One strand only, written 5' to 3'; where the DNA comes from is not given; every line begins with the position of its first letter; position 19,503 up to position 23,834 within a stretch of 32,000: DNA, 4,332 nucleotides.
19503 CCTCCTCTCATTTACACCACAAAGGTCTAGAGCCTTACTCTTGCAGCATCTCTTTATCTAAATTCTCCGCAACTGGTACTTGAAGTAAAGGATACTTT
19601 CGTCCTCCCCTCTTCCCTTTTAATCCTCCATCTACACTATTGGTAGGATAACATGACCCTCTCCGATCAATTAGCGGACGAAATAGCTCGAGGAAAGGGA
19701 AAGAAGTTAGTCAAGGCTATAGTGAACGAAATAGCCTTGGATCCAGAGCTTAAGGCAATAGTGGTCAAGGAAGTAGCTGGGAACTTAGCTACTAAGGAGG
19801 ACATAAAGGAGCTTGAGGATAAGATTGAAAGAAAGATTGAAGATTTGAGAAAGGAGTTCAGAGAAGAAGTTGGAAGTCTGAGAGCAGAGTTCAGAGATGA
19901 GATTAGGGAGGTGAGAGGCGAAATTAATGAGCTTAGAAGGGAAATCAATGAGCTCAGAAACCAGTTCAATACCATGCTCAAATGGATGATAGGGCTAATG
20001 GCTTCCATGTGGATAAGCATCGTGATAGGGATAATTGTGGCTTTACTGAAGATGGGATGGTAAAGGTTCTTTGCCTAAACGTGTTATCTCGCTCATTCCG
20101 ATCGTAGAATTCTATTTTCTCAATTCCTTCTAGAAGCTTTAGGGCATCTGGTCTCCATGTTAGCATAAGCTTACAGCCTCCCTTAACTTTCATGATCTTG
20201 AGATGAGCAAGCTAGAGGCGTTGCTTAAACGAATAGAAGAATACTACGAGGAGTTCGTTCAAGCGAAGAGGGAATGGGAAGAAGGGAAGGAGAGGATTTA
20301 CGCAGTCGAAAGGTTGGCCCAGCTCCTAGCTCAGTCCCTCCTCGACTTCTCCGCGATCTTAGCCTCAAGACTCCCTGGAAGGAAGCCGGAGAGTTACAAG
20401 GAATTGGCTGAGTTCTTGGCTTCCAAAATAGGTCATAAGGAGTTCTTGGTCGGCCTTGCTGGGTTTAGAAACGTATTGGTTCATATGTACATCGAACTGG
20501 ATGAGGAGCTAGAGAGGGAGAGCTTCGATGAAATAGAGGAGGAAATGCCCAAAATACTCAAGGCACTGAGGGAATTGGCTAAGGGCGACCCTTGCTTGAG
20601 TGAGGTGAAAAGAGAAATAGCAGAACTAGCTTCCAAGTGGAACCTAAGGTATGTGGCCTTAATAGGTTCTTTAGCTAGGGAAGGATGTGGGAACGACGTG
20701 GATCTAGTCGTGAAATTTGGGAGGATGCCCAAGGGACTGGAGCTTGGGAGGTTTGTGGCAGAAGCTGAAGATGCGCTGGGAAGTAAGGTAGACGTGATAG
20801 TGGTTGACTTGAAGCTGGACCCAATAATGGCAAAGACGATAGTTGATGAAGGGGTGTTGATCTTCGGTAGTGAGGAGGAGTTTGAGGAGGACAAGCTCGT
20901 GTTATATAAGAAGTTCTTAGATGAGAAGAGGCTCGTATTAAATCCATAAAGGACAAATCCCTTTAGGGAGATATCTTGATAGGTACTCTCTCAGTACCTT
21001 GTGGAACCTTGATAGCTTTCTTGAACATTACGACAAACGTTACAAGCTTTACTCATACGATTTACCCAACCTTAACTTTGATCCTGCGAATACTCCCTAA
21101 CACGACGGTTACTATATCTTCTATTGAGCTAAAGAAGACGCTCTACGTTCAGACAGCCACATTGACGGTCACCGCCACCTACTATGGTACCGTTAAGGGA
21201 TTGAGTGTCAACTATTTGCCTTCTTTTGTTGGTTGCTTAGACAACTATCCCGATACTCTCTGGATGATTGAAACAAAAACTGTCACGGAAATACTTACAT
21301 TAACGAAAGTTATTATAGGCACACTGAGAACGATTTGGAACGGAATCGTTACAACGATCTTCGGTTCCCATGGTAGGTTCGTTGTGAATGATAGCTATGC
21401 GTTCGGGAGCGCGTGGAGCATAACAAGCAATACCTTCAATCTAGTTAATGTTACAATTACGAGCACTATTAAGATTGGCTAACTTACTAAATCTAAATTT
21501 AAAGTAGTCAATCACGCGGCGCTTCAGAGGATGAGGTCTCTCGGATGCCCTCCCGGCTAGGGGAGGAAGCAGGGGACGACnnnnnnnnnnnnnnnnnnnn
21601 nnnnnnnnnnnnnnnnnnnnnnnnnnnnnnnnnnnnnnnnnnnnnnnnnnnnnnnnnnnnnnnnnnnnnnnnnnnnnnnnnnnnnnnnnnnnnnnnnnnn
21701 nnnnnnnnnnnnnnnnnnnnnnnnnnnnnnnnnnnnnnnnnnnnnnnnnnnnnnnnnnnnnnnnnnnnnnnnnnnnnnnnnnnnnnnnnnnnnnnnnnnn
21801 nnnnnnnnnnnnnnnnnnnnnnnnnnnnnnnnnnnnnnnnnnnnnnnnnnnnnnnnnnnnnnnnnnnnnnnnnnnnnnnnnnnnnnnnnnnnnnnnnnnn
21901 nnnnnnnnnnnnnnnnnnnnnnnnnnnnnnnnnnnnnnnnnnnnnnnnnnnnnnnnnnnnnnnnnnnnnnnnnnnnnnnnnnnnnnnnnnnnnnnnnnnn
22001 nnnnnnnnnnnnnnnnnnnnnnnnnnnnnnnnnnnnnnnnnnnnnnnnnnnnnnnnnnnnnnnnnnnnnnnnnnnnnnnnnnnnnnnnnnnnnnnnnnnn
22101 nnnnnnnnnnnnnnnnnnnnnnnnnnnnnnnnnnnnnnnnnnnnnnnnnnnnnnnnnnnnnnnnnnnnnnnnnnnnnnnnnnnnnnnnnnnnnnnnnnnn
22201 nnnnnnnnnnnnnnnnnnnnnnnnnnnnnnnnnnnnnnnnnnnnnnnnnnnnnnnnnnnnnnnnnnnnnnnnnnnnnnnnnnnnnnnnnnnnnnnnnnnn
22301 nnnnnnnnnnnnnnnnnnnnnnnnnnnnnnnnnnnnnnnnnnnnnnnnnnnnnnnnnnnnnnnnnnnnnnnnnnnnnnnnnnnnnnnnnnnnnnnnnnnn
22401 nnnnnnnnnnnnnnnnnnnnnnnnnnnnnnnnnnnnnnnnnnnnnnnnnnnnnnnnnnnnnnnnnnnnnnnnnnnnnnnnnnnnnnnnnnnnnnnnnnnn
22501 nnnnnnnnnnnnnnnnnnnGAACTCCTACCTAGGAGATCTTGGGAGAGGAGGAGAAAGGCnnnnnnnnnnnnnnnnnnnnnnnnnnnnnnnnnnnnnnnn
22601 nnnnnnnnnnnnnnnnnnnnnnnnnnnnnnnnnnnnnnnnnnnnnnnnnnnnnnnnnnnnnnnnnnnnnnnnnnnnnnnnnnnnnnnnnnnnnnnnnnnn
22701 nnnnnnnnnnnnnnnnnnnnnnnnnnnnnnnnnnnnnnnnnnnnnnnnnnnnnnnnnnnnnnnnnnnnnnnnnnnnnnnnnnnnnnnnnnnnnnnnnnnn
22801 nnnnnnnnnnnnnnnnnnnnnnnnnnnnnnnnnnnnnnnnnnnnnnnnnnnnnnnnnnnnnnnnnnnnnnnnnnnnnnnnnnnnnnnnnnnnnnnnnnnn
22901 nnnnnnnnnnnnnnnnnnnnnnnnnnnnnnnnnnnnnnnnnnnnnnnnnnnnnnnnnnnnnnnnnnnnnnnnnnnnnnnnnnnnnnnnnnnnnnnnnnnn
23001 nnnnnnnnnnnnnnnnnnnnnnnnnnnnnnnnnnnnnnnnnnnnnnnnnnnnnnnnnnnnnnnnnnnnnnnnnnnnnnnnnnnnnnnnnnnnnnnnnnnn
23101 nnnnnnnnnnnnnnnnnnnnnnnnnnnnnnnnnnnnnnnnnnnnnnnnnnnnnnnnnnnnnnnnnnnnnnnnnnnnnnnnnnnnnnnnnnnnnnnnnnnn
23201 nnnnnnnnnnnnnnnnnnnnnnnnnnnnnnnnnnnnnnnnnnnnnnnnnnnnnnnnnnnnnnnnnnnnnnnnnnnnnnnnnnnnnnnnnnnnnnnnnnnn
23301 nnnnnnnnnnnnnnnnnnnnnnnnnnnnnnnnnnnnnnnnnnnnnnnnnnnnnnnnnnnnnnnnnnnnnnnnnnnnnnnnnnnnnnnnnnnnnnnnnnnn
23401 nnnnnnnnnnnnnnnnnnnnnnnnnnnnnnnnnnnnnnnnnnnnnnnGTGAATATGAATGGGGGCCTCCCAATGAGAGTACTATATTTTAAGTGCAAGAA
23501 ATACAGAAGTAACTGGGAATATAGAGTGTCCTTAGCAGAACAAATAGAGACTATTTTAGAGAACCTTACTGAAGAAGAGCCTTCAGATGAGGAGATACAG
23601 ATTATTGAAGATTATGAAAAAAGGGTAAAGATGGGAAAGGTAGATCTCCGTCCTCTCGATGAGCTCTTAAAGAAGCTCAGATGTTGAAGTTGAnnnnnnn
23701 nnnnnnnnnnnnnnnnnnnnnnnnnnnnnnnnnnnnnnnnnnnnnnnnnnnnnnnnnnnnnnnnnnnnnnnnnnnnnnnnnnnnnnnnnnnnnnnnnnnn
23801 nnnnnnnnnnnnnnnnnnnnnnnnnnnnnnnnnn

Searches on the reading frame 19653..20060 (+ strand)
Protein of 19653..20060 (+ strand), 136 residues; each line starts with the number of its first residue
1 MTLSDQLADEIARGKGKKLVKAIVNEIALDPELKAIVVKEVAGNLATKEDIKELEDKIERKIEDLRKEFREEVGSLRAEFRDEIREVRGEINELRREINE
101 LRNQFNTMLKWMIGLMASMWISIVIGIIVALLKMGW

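Call 36: search_protein_families(library=pfam, proteins=[window:19653-20060:+], max_evalue=10)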
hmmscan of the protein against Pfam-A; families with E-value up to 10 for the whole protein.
window:19653-20060:+ (136 aa): 100 families (the best 25 are shown)
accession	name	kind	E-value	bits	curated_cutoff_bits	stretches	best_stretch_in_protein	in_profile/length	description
PF01442.23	Apolipoprotein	-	9.7e-05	22.6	90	1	48-106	87-142/190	Apolipoprotein A1/A4/E domain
PF10545.15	MADF_DNA_bdg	-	9.9e-05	23.1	22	2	34-77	25-64/84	Alcohol dehydrogenase transcription factor Myb/SANT-like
PF04513.17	Baculo_PEP_C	-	0.00056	20.4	38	1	38-110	40-113/140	Baculovirus polyhedron envelope protein, PEP, C terminus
PF00632.30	HECT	-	0.00063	19.9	23.9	1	15-83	43-114/306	HECT-domain (ubiquitin-transferase)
PF10498.14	IFT57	-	0.00086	18.8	40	1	47-112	255-319/360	Intra-flagellar transport protein 57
PF00038.26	Filament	-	0.0011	19.1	40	1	48-107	184-242/313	Intermediate filament protein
PF20570.3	DUF6779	-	0.0022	19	28.1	1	36-109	17-91/108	Domain of unknown function (DUF6779)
PF05465.18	Halo_GVPC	-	0.0027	18.4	22.4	1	73-90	1-21/32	Halobacterial gas vesicle protein C (GVPC) repeat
PF23735.1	KIF9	-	0.004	17.8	31.9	2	42-85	68-110/140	Kinesin-like protein KIF9 domain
PF08700.17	VPS51_Exo84_N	-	0.0041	17.6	24.2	1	47-108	20-84/87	Vps51/EXO84/COG1 N-terminal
PF12495.13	Vip3A_N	-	0.0053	17.1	25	1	34-122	33-116/177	Vegetative insecticide protein 3A N terminal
PF05714.16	PFam54_60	-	0.0059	16.7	27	1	42-113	102-174/185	Borrelia Bbcrasp-1 domain containing protein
PF07851.19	TMEM120A-B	-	0.0071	16.1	29.8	1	46-128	23-104/324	TMEM120A/B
PF07798.16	CCDC90-like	-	0.0086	16.4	33.5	1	49-121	97-166/175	Coiled-coil domain-containing protein 90-like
PF05478.16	Prominin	-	0.0091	14.6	34.3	1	48-132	344-438/799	Prominin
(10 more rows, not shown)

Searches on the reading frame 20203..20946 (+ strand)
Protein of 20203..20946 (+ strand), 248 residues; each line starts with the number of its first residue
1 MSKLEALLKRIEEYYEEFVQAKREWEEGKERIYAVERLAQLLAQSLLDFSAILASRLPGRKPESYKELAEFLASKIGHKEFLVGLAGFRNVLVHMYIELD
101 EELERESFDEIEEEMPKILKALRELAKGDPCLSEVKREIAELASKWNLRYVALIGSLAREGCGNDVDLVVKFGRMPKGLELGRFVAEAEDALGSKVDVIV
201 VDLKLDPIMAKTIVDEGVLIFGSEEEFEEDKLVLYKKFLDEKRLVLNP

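Call 36: search_protein_families(library=pfam, proteins=[window:20203-20946:+], max_evalue=10)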
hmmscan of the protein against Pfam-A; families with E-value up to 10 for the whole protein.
window:20203-20946:+ (248 aa): 10 families
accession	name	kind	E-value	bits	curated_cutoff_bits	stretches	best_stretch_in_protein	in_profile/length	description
PF01934.22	HepT-like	-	9.1e-15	54.9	23.5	1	8-120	5-118/120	Ribonuclease HepT-like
PF18765.7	Polbeta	-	6e-08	33.2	26.9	1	139-225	3-92/93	Polymerase beta, Nucleotidyltransferase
PF18263.7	MCM6_C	-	0.00019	22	23.7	1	63-141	8-84/107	MCM6 C-terminal winged-helix domain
PF01909.29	NTP_transf_2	-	0.0042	17.9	21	1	141-219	7-92/93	Nucleotidyltransferase domain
PF10368.14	YkyA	-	0.069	13.3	28.8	1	102-152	71-116/186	Putative cell-wall binding lipoprotein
PF05227.19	CHASE3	-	0.077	13.3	28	1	105-160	41-95/138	CHASE3 domain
PF20797.2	HepT-like_2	-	0.11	13.1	27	1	85-124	65-105/110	HepT-like protein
PF17261.7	DUF5327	-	0.22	12.7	27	1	4-44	5-44/95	Family of unknown function (DUF5327)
PF21019.4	Spectrin_3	-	1.7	9.6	24.4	0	115-145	33-63/68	Spectrin-like repeat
PF14022.11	DUF4238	-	9.9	5.9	27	1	98-138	56-94/281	Protein of unknown function (DUF4238)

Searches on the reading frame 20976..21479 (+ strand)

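Call 36: search_protein_families(library=pfam, proteins=[window:20976-21479:+], max_evalue=10)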
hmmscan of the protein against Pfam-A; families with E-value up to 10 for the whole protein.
window:20976-21479:+ (168 aa): 1 family
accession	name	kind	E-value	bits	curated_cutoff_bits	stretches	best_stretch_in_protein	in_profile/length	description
PF21375.2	POT1_C_insert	-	0.095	13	27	1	38-113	5-76/143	Protection of telomeres protein 1 (POT1), C-terminal insertion domain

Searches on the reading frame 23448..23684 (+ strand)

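Call 3: search_protein_families(library=pfam, proteins=[window:23448-23684:+], max_evalue=1)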
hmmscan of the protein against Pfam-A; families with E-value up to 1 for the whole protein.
window:23448-23684:+ (79 aa): 1 family
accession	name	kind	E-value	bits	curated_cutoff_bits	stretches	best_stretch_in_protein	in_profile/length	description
PF09720.15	Unstab_antitox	-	0.084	13.4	23.3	1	33-72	11-53/54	Putative addiction module component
